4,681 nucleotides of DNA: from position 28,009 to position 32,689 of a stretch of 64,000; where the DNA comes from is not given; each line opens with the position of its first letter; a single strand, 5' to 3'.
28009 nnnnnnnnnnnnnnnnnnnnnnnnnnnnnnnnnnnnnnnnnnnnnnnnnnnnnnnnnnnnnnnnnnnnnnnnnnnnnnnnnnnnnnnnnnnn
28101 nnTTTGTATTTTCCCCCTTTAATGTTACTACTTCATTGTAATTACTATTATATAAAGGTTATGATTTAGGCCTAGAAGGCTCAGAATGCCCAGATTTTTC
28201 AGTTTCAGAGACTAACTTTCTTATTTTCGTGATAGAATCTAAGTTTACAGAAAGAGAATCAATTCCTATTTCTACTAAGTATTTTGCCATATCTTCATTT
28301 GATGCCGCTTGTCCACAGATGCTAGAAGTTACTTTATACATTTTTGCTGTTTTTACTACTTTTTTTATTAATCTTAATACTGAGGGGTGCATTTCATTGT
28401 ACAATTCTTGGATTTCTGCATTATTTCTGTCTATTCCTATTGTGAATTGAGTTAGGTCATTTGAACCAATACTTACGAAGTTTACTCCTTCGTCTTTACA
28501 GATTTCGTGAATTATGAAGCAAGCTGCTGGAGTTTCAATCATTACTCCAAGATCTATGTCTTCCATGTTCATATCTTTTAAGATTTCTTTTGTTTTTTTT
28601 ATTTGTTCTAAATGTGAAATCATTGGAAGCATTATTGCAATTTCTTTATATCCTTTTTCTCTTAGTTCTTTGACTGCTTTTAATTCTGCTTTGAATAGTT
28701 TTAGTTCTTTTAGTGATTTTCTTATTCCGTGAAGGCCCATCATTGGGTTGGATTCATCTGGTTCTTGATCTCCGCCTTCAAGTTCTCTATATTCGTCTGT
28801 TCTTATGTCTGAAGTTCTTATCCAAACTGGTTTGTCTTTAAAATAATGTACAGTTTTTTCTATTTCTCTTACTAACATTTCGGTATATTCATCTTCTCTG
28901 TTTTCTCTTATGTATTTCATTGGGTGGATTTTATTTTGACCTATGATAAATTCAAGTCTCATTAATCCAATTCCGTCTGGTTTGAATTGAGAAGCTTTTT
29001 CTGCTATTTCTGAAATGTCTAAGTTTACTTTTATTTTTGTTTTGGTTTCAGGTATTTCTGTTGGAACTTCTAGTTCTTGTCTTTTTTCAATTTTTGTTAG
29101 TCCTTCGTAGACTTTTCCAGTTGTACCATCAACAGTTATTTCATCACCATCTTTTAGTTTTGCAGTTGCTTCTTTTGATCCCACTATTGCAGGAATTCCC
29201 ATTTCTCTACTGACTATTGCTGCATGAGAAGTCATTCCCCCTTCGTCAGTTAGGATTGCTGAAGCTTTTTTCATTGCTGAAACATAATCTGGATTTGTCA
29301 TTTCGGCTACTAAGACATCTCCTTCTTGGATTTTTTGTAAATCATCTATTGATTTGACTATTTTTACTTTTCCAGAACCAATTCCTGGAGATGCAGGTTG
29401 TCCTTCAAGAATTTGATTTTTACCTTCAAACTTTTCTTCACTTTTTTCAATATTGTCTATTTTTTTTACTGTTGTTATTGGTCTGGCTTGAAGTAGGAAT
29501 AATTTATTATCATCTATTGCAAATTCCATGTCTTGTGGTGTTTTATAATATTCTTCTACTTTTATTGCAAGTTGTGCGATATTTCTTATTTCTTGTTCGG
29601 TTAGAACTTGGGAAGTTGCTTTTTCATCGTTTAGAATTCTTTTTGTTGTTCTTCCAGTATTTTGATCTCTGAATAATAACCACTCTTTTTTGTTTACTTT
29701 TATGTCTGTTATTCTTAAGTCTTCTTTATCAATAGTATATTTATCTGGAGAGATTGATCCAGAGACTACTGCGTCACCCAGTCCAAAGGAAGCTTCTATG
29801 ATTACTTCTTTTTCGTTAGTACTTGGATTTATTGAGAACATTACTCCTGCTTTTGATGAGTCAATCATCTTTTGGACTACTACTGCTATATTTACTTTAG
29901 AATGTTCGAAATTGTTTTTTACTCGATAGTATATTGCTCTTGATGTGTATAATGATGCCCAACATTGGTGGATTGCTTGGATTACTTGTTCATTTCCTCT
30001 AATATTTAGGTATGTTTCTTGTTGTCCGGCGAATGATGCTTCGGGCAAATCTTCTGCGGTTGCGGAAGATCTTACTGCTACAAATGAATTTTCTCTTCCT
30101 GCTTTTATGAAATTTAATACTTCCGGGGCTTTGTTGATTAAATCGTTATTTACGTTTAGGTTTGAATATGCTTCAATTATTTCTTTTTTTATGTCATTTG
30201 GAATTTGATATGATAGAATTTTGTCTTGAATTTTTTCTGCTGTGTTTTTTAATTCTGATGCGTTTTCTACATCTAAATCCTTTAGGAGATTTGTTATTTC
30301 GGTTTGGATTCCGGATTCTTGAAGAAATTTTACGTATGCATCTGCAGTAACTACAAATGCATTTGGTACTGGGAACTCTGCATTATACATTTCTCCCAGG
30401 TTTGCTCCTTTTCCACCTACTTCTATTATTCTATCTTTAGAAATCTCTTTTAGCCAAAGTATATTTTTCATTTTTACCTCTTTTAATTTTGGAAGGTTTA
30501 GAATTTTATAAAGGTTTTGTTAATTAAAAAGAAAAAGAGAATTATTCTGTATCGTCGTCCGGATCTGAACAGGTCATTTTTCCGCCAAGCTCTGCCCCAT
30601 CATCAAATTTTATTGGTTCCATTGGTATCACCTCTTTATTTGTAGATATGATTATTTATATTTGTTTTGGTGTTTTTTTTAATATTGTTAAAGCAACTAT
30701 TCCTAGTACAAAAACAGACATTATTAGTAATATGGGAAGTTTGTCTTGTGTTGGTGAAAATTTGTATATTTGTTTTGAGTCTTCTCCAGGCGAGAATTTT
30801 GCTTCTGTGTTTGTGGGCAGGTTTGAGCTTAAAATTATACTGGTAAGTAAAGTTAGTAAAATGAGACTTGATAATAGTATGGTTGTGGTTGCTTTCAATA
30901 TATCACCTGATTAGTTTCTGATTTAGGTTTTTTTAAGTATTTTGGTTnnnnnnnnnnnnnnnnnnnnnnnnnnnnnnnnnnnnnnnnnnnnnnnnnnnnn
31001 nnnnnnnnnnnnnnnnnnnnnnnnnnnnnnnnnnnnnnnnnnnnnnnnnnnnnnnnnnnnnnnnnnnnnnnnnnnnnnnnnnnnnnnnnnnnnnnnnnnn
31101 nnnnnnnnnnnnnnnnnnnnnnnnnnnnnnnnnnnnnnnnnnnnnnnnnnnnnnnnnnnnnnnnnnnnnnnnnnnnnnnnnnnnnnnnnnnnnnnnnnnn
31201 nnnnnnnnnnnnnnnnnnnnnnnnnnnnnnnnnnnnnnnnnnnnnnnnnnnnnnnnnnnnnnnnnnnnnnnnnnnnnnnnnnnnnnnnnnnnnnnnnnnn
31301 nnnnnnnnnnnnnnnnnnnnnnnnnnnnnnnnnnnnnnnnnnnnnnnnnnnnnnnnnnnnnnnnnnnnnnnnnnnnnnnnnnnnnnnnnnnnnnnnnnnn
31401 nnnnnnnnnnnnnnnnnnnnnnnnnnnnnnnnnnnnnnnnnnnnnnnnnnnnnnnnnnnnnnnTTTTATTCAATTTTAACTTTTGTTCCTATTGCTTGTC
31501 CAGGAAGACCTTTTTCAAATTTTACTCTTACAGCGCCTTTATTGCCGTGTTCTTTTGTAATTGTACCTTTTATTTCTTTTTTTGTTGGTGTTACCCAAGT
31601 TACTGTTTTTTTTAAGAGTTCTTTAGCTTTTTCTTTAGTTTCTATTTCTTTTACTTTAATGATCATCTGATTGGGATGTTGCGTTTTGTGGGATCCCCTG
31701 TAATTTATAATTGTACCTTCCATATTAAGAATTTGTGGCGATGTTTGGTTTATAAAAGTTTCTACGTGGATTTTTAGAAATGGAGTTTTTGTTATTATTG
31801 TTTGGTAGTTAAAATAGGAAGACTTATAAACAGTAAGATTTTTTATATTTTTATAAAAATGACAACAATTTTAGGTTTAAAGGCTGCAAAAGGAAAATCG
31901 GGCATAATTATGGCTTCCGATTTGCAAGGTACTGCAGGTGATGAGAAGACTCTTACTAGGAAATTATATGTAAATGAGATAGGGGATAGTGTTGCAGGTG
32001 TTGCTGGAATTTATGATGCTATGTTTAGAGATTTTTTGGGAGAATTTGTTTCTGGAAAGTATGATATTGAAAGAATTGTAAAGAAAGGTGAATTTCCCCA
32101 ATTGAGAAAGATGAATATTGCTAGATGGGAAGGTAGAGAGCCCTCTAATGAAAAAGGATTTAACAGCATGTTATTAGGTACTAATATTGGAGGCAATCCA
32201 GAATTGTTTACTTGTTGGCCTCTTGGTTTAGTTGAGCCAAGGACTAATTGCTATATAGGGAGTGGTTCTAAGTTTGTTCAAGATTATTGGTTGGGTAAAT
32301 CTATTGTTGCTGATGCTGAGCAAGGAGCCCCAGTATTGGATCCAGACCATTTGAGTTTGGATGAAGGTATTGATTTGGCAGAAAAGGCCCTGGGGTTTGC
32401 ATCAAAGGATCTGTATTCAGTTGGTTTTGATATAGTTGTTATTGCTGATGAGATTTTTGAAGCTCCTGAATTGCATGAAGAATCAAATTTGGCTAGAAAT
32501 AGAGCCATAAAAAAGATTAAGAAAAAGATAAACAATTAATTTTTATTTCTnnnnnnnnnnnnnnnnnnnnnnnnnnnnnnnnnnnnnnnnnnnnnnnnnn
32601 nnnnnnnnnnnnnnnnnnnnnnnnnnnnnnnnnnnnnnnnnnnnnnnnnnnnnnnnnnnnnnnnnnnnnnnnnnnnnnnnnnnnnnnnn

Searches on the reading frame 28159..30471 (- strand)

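Call 60: search_protein_families(library=pfam, proteins=[window:28159-30471:-], max_evalue=0.001)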
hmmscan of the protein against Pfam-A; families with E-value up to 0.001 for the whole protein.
window:28159-30471:- (770 aa): 4 families
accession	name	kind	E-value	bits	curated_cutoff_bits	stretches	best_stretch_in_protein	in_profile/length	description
PF01326.24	PPDK_N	-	1.3e-111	373.5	27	1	17-345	3-322/328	Pyruvate phosphate dikinase, AMP/ATP-binding domain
PF02896.24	PEP-utilizers_C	-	5.9e-75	252.6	22.8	1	474-757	16-291/293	PEP-utilising enzyme, PEP-binding domain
PF00391.29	PEP-utilizers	-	1.6e-30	104.9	23.1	1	381-452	1-72/72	PEP-utilising enzyme, mobile domain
PF03328.21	HpcH_HpaI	-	4.3e-05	23.4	25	1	612-715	87-188/221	HpcH/HpaI aldolase/citrate lyase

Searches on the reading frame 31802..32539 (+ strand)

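Call 60: search_protein_families(library=pfam, proteins=[window:31802-32539:+], max_evalue=0.001)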
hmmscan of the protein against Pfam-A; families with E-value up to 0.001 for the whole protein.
window:31802-32539:+ (245 aa): 1 family
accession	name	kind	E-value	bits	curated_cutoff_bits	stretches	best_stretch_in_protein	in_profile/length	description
PF00227.31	Proteasome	-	0.00024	21.2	22.4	0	21-208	5-183/189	Proteasome subunit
